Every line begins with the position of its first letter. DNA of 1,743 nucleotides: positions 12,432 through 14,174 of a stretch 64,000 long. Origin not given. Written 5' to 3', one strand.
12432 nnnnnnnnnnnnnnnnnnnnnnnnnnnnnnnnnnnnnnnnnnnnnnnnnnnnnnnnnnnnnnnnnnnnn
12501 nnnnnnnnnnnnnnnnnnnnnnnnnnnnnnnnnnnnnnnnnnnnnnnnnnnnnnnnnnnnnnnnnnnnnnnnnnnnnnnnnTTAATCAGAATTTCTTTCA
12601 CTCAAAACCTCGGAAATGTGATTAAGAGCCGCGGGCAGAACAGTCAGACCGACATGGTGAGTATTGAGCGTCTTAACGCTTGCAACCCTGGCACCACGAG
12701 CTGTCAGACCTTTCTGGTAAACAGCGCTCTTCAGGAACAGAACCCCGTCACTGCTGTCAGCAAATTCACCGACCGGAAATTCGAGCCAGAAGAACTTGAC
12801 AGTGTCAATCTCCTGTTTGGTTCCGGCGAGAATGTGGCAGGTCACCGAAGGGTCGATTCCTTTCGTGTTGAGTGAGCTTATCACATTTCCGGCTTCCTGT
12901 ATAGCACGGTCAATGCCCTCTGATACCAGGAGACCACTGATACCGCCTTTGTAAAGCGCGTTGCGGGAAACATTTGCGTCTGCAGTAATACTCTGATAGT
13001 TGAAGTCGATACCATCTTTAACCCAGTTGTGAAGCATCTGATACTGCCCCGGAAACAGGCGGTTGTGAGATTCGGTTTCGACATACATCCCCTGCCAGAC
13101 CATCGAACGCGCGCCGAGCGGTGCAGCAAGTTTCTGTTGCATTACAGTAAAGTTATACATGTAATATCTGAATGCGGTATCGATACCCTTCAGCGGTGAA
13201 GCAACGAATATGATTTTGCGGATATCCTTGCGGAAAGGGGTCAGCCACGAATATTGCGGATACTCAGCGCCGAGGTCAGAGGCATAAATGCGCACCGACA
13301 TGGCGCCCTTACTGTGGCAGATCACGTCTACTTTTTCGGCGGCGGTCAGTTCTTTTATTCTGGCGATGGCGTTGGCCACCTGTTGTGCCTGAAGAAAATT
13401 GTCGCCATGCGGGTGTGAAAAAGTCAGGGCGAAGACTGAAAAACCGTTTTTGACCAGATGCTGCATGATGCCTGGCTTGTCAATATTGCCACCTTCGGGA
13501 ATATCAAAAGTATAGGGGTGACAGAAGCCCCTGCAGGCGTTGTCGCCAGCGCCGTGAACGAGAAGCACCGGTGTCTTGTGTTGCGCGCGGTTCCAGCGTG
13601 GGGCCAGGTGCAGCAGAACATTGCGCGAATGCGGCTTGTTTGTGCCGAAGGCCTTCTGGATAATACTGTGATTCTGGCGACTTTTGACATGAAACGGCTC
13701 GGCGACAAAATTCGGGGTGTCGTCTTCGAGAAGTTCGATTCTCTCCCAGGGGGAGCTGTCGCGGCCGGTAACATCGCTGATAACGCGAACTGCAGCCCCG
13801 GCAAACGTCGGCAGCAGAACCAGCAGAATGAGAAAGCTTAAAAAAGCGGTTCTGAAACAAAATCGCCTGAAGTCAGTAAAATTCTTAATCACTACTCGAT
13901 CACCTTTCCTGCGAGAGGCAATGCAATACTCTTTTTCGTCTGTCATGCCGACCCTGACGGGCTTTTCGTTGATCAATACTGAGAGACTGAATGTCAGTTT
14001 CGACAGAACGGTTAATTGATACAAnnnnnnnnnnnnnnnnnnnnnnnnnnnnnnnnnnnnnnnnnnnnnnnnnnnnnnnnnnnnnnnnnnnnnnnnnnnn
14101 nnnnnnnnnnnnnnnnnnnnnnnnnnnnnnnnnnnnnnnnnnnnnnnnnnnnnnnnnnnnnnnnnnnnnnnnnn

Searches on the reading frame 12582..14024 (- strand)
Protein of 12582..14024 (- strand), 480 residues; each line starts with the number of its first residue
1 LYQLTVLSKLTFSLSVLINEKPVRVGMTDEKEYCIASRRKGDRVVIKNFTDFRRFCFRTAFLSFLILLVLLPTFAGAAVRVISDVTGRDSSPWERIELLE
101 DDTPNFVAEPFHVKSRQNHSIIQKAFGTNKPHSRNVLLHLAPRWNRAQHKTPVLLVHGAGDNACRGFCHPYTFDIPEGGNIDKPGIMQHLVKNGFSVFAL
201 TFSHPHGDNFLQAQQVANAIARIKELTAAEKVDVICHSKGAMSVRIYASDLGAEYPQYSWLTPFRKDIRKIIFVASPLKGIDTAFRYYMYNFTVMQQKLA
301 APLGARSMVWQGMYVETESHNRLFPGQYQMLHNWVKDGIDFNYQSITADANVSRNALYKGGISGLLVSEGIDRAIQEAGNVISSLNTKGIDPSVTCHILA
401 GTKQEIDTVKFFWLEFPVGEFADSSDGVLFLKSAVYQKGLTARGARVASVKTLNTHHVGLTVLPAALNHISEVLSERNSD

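Call 4: search_protein_families(library=pfam, proteins=[window:12582-14024:-], max_evalue=0.1)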
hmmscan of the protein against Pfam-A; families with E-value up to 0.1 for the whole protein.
window:12582-14024:- (480 aa): 7 families
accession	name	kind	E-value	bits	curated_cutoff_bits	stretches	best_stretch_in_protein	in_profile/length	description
PF02089.21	Palm_thioest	-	1.9e-07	31.5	26.8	1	152-328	1-148/254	Palmitoyl protein thioesterase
PF24096.1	DUF7379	-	4.9e-06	27.1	33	1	154-291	2-125/191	Domain of unknown function (DUF7379)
PF01674.24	Lipase_2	-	7.3e-05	22.8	20.3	1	150-281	1-126/219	Lipase (class 2)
PF00561.26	Abhydrolase_1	-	0.0079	16.3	25.8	1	152-301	2-129/245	alpha/beta hydrolase fold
PF12697.13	Abhydrolase_6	-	0.012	16.7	26.3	1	153-311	1-121/217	Alpha/beta hydrolase family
PF24322.2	Tle3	-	0.013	15.4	27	1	211-249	163-200/321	T6SS Tle3 phospholipase effector domain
PF06028.17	DUF915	-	0.082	12.7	22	0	211-254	84-127/255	Alpha/beta hydrolase of unknown function (DUF915)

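Call 5: search_protein_families(library=ncbifam, proteins=[window:12582-14024:-], max_evalue=0.1)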
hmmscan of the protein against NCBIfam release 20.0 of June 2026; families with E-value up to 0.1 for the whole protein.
window:12582-14024:- (480 aa): 1 family
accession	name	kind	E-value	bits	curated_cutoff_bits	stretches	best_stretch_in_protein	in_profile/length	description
NF050060.1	e_nPHAscl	equivalog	1.5e-05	24.3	450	1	148-296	46-190/345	extracellular native short-chain-length polyhydroxyalkanoate depolymerase PhaZ7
